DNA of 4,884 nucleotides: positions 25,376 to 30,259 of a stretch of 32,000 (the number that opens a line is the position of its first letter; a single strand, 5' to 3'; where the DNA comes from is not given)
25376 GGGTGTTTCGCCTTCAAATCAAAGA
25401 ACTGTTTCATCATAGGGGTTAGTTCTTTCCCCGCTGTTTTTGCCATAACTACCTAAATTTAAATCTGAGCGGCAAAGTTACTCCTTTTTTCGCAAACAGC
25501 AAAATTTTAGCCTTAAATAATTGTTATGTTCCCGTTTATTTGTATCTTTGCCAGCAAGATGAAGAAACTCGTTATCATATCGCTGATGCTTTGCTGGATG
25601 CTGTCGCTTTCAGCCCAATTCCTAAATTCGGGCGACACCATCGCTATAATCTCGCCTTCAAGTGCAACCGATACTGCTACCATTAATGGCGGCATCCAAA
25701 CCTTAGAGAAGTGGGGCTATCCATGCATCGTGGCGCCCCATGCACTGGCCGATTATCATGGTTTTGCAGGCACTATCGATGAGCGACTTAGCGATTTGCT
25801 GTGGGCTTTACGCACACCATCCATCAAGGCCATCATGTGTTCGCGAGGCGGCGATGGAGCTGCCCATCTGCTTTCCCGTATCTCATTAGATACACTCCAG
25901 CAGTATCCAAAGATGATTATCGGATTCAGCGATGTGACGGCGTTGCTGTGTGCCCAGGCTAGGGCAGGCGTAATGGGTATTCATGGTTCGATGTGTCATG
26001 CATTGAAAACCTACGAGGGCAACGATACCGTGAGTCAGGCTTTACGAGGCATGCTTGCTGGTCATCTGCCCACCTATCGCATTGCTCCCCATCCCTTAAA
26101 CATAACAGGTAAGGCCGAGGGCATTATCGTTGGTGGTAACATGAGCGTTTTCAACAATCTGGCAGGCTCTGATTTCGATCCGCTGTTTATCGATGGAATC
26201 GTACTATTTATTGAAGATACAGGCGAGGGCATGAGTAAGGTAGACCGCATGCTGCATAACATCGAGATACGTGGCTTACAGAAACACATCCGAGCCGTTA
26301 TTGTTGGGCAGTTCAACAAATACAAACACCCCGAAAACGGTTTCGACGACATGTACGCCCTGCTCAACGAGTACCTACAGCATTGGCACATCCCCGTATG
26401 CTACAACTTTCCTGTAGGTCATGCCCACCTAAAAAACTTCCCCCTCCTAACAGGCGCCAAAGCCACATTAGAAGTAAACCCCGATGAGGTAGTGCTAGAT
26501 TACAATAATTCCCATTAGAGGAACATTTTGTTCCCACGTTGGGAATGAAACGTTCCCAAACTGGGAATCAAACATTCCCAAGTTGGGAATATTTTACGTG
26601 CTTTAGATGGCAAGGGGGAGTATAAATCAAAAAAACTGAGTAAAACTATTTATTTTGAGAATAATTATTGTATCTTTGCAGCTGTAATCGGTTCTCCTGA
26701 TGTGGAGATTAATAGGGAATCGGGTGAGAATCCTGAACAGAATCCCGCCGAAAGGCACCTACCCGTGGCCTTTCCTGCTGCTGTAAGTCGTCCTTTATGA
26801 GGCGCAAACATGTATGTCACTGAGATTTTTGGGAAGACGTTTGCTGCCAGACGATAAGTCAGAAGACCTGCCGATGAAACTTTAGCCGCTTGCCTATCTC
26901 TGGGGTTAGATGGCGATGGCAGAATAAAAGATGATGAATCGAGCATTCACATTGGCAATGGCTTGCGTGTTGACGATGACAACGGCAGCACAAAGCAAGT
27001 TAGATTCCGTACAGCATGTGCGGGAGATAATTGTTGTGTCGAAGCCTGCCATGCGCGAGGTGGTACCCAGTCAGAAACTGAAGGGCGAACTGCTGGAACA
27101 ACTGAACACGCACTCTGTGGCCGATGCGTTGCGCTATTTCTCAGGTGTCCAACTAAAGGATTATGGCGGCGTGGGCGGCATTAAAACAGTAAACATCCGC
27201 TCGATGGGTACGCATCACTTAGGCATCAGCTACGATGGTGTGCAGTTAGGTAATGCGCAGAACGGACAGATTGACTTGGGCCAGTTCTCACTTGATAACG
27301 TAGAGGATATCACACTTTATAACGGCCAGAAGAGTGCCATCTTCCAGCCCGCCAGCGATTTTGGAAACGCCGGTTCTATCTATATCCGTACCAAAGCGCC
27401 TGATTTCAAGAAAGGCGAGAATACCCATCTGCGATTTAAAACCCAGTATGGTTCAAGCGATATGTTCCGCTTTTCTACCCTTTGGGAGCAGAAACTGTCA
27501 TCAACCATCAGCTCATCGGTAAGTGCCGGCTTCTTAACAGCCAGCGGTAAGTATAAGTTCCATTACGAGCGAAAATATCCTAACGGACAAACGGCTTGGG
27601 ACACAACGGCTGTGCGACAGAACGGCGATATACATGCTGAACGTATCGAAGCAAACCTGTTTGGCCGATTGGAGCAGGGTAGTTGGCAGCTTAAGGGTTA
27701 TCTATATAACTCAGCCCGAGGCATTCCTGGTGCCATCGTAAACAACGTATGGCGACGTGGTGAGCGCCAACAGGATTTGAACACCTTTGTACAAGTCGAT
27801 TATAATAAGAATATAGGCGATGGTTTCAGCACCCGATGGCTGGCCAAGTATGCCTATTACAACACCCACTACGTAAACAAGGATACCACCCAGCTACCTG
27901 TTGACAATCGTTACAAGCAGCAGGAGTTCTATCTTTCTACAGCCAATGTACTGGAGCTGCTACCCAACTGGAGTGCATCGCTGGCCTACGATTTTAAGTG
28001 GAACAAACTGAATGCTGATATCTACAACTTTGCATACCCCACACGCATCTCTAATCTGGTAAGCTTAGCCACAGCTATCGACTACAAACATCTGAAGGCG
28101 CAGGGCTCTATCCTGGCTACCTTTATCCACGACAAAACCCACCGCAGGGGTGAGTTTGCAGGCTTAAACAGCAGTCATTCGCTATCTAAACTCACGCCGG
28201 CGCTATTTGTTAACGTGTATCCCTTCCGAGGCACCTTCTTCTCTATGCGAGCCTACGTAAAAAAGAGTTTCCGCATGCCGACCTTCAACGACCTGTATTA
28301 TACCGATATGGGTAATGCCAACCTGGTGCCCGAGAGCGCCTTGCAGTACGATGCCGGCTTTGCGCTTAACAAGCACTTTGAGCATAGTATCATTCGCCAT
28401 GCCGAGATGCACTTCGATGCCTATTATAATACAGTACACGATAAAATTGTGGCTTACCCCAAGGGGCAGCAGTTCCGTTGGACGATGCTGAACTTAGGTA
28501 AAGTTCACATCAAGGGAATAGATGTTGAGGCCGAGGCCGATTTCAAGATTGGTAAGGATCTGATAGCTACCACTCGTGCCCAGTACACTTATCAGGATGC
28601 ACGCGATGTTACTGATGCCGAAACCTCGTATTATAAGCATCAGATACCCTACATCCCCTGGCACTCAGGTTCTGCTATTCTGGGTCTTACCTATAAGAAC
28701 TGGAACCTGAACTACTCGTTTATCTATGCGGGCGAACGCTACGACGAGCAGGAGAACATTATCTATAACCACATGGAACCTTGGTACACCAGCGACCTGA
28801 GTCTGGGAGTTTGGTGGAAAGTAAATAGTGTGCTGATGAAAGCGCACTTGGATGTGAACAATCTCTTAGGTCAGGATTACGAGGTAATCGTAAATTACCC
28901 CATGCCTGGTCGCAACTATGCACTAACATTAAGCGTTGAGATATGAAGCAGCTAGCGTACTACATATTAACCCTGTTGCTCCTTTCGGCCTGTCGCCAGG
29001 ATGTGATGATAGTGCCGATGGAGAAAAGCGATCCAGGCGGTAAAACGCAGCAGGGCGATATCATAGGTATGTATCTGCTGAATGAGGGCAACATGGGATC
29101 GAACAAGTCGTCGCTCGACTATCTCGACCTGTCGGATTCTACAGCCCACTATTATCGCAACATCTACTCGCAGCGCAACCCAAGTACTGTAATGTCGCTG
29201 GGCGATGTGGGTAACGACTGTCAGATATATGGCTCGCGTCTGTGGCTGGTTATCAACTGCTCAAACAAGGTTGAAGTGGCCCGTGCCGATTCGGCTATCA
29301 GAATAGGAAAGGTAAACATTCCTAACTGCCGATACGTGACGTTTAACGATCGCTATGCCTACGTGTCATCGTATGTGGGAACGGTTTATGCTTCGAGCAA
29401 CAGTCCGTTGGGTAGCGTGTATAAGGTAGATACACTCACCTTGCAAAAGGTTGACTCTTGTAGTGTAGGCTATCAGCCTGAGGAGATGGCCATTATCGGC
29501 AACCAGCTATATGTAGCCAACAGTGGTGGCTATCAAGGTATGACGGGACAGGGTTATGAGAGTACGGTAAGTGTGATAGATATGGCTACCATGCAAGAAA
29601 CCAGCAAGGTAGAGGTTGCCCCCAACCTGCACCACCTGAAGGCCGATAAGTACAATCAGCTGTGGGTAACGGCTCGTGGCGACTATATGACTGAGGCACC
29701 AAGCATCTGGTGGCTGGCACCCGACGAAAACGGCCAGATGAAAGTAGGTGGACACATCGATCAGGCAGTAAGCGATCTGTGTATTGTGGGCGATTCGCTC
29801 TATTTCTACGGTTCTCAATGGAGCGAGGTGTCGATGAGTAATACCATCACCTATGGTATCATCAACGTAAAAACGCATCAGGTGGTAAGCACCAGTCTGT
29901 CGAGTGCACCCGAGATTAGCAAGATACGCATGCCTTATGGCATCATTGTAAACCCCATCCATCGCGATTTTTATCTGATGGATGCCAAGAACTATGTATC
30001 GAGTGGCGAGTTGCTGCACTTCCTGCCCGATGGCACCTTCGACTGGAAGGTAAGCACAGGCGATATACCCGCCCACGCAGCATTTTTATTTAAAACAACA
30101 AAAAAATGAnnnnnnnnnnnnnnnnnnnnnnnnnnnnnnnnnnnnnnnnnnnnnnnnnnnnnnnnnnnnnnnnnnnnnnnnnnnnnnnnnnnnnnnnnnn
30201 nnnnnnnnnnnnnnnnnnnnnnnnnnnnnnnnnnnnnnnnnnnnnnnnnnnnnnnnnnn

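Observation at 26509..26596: Exactly 22-bp-phased array of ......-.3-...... palindromes between the LD-carboxypeptidase stop and the B12-riboswitch promoter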

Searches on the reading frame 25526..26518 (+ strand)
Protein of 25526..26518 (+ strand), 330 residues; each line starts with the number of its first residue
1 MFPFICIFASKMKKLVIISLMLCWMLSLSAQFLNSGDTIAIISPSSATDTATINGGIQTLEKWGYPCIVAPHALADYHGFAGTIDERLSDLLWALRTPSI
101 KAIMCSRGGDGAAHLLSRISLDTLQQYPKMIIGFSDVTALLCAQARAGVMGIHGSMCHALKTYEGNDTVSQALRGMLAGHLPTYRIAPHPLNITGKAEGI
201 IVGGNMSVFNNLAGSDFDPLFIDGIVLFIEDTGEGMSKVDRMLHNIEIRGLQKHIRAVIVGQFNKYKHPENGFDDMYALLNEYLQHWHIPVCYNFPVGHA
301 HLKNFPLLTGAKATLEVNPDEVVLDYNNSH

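Call 11: search_protein_families(library=pfam, proteins=[window:25526-26518:+])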
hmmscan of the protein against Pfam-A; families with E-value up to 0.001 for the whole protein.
window:25526-26518:+ (330 aa): 2 families
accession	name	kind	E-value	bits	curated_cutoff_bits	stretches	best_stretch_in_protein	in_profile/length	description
PF02016.21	Peptidase_S66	-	3.2e-32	111.7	25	1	39-154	1-121/121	LD-carboxypeptidase N-terminal domain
PF17676.7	Peptidase_S66C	-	8.5e-29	101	23.7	1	198-315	1-120/120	LD-carboxypeptidase C-terminal domain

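Call 12: find_encoding_contigs(protein=window:25526-26518:+, flank=3000, max_places=10)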
Protein window:25526-26518:+ (330 aa): 7 contigs read that carry it; 4 places shown.
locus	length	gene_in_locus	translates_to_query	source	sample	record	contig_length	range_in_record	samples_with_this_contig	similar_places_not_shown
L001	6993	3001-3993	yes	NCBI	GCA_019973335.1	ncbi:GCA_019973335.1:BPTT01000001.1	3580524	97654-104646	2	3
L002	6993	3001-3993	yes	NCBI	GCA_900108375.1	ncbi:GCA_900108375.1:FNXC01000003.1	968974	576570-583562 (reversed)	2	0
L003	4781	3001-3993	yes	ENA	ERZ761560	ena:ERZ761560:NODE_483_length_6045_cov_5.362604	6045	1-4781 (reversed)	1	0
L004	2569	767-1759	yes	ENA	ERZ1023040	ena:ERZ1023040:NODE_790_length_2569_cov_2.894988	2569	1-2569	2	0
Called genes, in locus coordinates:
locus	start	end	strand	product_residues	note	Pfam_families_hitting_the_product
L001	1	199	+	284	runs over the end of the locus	PF01790:LGT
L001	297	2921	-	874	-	PF01624:MutS_I, PF05188:MutS_II, PF05192:MutS_III, PF05190:MutS_IV, PF00488:MutS_V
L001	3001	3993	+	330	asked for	PF02016:Peptidase_S66, PF17676:Peptidase_S66C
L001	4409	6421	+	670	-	PF07715:Plug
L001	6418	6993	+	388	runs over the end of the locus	PF16819:DUF5074 (faint)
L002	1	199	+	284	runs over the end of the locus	PF01790:LGT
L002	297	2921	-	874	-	PF01624:MutS_I, PF05188:MutS_II, PF05192:MutS_III, PF05190:MutS_IV, PF00488:MutS_V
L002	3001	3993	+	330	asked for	PF02016:Peptidase_S66, PF17676:Peptidase_S66C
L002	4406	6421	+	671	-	PF07715:Plug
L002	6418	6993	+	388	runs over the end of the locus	PF16819:DUF5074 (faint)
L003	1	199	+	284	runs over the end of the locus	PF01790:LGT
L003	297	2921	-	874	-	PF01624:MutS_I, PF05188:MutS_II, PF05192:MutS_III, PF05190:MutS_IV, PF00488:MutS_V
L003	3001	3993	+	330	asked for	PF02016:Peptidase_S66, PF17676:Peptidase_S66C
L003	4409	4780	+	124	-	?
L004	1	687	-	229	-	?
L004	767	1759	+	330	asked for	PF02016:Peptidase_S66, PF17676:Peptidase_S66C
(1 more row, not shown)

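Call 40: find_homologous_proteins(query=window:25526-26518:+, max_evalue=1e-40)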
Query window:25526-26518:+ (330 aa): 1682 proteins with E <= 1e-40 among 3769 candidates; the best 120 are listed.
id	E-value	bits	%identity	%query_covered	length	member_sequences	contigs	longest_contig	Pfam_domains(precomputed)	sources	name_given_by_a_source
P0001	1.4e-222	756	99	100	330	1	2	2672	PF17676.8,PF02016.22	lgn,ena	-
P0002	2.0e-222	756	98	100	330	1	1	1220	PF17676.8,PF02016.22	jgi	jgi:muramoyltetrapeptide carboxypeptidase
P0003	2.0e-222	756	98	100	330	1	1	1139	PF17676.8,PF02016.22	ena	-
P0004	7.2e-222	754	99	100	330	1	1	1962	PF17676.8,PF02016.22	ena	-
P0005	4.6e-221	751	98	100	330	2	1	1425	PF17676.8,PF02016.22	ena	-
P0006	1.0e-220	750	98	100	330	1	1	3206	PF17676.8,PF02016.22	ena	-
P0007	1.2e-220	750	98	100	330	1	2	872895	PF17676.8,PF02016.22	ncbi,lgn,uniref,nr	ncbi:muramoyltetrapeptide carboxypeptidase [Xylanibacter ruminicola]|uniref:Muramoyltetrapeptide car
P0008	1.4e-220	749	98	100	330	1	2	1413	PF17676.8,PF02016.22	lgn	-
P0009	1.5e-220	749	98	100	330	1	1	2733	PF17676.8,PF02016.22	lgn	-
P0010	1.6e-220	749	98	100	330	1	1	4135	PF17676.8,PF02016.22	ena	-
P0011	6.5e-220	747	98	100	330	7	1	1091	PF17676.8,PF02016.22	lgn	-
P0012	8.0e-220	747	98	100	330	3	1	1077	PF17676.8,PF02016.22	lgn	-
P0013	3.9e-219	745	97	100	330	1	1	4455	PF17676.8,PF02016.22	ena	-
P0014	1.3e-218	743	97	100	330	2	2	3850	PF17676.8,PF02016.22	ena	-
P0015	1.6e-218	743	97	100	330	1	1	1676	PF17676.8,PF02016.22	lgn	-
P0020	4.8e-216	735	96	100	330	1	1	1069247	PF17676.8,PF02016.22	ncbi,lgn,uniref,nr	ncbi:muramoyltetrapeptide carboxypeptidase [Xylanibacter ruminicola]|uniref:Muramoyltetrapeptide car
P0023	3.0e-200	683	90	99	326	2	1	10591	PF17676.8,PF02016.22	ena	-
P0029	4.1e-182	623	82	96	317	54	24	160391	PF17676.8,PF02016.22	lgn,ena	-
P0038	2.9e-178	610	81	96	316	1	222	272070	PF17676.8,PF02016.22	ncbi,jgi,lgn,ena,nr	ncbi:MAG: LD-carboxypeptidase [Prevotella sp.]|nr:LD-carboxypeptidase [Prevotella sp.]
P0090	4.9e-176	603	82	95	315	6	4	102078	PF17676.8,PF02016.22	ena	-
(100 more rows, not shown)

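Call 42: find_encoding_contigs(protein=P0023, flank=2500, max_places=2)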
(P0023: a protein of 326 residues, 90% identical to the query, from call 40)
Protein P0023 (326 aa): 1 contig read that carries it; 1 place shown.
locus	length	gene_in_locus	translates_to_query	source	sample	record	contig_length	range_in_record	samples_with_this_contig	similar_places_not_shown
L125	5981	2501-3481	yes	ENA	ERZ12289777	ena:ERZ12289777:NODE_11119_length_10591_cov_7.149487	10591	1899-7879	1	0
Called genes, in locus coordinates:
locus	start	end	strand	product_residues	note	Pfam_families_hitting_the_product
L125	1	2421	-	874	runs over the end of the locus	PF01624:MutS_I, PF05188:MutS_II, PF05192:MutS_III, PF05190:MutS_IV, PF00488:MutS_V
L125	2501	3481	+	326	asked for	PF02016:Peptidase_S66, PF17676:Peptidase_S66C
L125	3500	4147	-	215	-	-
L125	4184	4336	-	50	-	-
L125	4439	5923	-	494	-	PF07719:TPR_2 (faint), PF13176:TPR_7 (faint), PF13181:TPR_8 (faint), PF13374:TPR_10 (faint), PF00515:TPR_1 (faint), PF13424:TPR_12, PF12833:HTH_18, PF00165:HTH_AraC, +1 more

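Call 43: find_encoding_contigs(protein=P0029, flank=2500, max_places=2)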
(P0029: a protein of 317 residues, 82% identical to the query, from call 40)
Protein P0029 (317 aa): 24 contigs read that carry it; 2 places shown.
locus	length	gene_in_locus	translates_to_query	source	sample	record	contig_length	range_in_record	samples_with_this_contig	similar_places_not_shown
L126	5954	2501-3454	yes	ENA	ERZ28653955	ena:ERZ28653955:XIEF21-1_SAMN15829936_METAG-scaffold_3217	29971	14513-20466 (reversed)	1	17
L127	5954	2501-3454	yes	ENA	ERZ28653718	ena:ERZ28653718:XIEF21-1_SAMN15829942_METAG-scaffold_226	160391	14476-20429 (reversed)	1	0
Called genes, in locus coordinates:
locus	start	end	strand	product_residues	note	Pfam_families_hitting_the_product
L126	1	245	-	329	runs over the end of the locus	PF00022:Actin (faint), PF06723:MreB_Mbl, PF00012:HSP70 (weak), PF14450:FtsA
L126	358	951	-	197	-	PF02142:MGS, PF01808:AICARFT_IMPCHas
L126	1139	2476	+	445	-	PF13505:OMP_b-brl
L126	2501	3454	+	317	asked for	PF02016:Peptidase_S66, PF17676:Peptidase_S66C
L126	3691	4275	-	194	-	-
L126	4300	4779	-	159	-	-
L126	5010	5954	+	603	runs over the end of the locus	PF07719:TPR_2 (faint), PF13424:TPR_12 (faint), PF07228:SpoIIE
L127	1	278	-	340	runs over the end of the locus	PF00022:Actin (faint), PF06723:MreB_Mbl, PF00012:HSP70 (weak), PF14450:FtsA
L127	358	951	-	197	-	PF02142:MGS, PF01808:AICARFT_IMPCHas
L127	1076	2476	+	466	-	PF13505:OMP_b-brl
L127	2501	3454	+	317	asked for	PF02016:Peptidase_S66, PF17676:Peptidase_S66C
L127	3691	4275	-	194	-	-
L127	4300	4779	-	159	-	-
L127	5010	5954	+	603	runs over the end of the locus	PF07719:TPR_2 (faint), PF13424:TPR_12 (faint), PF07228:SpoIIE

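Call 44: find_encoding_contigs(protein=P0038, flank=2500, max_places=2)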
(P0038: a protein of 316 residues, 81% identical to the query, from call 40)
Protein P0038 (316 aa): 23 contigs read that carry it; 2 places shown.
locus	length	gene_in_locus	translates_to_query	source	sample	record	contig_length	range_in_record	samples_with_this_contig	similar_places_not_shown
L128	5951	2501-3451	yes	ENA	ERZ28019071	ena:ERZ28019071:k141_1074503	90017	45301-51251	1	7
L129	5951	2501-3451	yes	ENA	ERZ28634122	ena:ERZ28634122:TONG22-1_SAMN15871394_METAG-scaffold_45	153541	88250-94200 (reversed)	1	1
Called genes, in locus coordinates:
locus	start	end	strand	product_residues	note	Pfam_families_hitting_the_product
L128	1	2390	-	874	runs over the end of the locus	PF01624:MutS_I, PF05188:MutS_II, PF05192:MutS_III, PF05190:MutS_IV, PF00488:MutS_V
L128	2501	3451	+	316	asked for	PF02016:Peptidase_S66, PF17676:Peptidase_S66C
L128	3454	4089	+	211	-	-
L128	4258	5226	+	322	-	PF12412:DUF3667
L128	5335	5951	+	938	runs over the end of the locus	PF00133:tRNA-synt_1, PF09334:tRNA-synt_1g, PF13603:tRNA-synt_1_2, PF08264:Anticodon_1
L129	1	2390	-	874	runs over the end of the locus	PF01624:MutS_I, PF05188:MutS_II, PF05192:MutS_III, PF05190:MutS_IV, PF00488:MutS_V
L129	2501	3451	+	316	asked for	PF02016:Peptidase_S66, PF17676:Peptidase_S66C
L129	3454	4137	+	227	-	-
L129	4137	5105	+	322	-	PF12412:DUF3667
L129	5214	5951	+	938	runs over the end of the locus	PF00133:tRNA-synt_1, PF09334:tRNA-synt_1g, PF13603:tRNA-synt_1_2, PF08264:Anticodon_1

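Call 45: find_encoding_contigs(protein=P0090, flank=2500, max_places=2)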
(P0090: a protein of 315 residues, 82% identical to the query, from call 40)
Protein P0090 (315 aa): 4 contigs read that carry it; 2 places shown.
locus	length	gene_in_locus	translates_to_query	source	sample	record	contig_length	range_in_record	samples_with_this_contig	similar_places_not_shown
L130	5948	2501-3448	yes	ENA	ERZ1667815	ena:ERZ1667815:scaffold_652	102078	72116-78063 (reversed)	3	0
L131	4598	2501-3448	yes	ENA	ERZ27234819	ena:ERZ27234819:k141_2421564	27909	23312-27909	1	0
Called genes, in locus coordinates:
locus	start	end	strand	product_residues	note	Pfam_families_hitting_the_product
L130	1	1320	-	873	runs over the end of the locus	PF01624:MutS_I, PF05188:MutS_II, PF05192:MutS_III, PF05190:MutS_IV, PF00488:MutS_V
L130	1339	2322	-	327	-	PF02540:NAD_synthase (weak), PF00958:GMP_synt_C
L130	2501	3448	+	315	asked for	PF02016:Peptidase_S66, PF17676:Peptidase_S66C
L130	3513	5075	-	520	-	PF02952:Fucose_iso_C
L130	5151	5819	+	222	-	PF03483:B3_4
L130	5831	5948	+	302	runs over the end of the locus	PF12412:DUF3667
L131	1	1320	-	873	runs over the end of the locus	PF01624:MutS_I, PF05188:MutS_II, PF05192:MutS_III, PF05190:MutS_IV, PF00488:MutS_V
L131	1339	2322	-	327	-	PF02540:NAD_synthase (weak), PF00958:GMP_synt_C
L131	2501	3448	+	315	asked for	PF02016:Peptidase_S66, PF17676:Peptidase_S66C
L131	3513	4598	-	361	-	?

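Call 62: find_encoding_contigs(protein=P0020, flank=1500, max_places=2)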
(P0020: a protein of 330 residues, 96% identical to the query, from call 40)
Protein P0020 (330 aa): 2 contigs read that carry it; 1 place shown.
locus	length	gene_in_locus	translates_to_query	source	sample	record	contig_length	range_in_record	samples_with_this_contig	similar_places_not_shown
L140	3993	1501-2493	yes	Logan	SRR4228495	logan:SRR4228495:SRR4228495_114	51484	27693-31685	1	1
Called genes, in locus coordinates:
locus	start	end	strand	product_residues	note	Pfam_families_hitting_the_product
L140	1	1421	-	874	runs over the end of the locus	PF01624:MutS_I, PF05188:MutS_II, PF05192:MutS_III, PF05190:MutS_IV, PF00488:MutS_V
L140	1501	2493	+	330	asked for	PF02016:Peptidase_S66, PF17676:Peptidase_S66C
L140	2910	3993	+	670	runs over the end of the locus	PF07715:Plug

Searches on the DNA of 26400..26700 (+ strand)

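Call 80: search_rna_families(source=window, start=26400, end=26700, threshold=evalue, max_evalue=10)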
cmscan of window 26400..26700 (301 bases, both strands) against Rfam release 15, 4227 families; matches with E-value up to 10: 5.
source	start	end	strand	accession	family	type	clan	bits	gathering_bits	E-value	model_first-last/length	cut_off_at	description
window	26600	26682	+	RF01193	snoR20a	Gene; snRNA; snoRNA; CD-box;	-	21.5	42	0.48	1-90/90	no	Small nucleolar RNA snoR20a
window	26499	26609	-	RF01859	Phe_leader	Cis-reg; leader;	-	14.8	55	6.5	1-125/125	no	Phenylalanine leader peptide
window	26510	26612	+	RF02518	mir-2494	Gene; miRNA;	-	14.5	140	6.2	1-113/113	no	mir-2494 microRNA precursor family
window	26507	26569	-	RF04149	MIR447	Gene; miRNA;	-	12.5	200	3.1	1-236/236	no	MIR447 microRNA precursor family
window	26565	26579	+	RF01792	eiav_FSE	Cis-reg; frameshift_element;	-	11.6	40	3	1-35/35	no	ribosomal frameshift site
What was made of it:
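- On Any Rfam RNA family: Permissive mode gave only chance-level hits with E of 0.48 or higher (call 80).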

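Call 81: search_dna_similar(query=window:26500-26650:+, collection=plasmids, mode=distant, max_evalue=0.001, max_rows=15)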
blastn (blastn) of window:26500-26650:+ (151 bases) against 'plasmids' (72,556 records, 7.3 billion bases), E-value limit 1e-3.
No match.

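Call 82: search_dna_similar(query=window:26500-26650:+, collection=phages, mode=distant, max_evalue=0.001, max_rows=15)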
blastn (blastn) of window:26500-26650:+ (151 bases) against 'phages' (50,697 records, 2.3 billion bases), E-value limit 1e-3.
No match.
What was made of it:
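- Tried and rejected: BLAST of 26500-26650 against plasmid and phage records: no match (calls 81, 82).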

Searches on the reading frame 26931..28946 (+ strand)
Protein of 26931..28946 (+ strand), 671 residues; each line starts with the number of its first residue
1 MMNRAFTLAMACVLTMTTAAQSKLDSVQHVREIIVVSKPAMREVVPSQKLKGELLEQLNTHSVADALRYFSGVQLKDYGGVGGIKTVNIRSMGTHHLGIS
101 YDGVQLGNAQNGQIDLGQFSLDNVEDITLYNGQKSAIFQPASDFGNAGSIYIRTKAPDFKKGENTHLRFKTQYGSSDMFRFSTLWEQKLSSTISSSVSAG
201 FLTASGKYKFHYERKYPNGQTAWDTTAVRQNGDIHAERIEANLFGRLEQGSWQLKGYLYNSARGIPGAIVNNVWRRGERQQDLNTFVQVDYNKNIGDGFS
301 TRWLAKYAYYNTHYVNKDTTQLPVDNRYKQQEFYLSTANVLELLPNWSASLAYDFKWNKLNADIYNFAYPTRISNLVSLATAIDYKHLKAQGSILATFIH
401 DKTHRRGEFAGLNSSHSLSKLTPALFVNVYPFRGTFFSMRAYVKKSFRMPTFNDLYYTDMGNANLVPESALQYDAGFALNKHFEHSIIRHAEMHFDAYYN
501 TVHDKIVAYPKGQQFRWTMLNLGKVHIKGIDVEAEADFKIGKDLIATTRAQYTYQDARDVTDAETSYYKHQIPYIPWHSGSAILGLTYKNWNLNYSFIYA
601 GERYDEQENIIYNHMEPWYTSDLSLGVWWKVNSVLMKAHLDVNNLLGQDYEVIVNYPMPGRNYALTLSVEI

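Call 11: search_protein_families(library=pfam, proteins=[window:26931-28946:+])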
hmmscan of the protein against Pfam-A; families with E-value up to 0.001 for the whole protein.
window:26931-28946:+ (671 aa): 1 family
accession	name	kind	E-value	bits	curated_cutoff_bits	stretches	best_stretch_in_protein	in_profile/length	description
PF07715.20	Plug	-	2.7e-14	54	23.9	1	46-140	8-101/107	TonB-dependent Receptor Plug Domain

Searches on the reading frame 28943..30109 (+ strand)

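Call 11: search_protein_families(library=pfam, proteins=[window:28943-30109:+])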
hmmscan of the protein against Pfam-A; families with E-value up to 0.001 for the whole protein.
window:28943-30109:+ (388 aa): 1 family
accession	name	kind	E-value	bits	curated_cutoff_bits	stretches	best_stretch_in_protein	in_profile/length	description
PF16819.11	DUF5074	-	1.4e-11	44.5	27.2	1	42-104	2-59/353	Domain of unknown function (DUF5074)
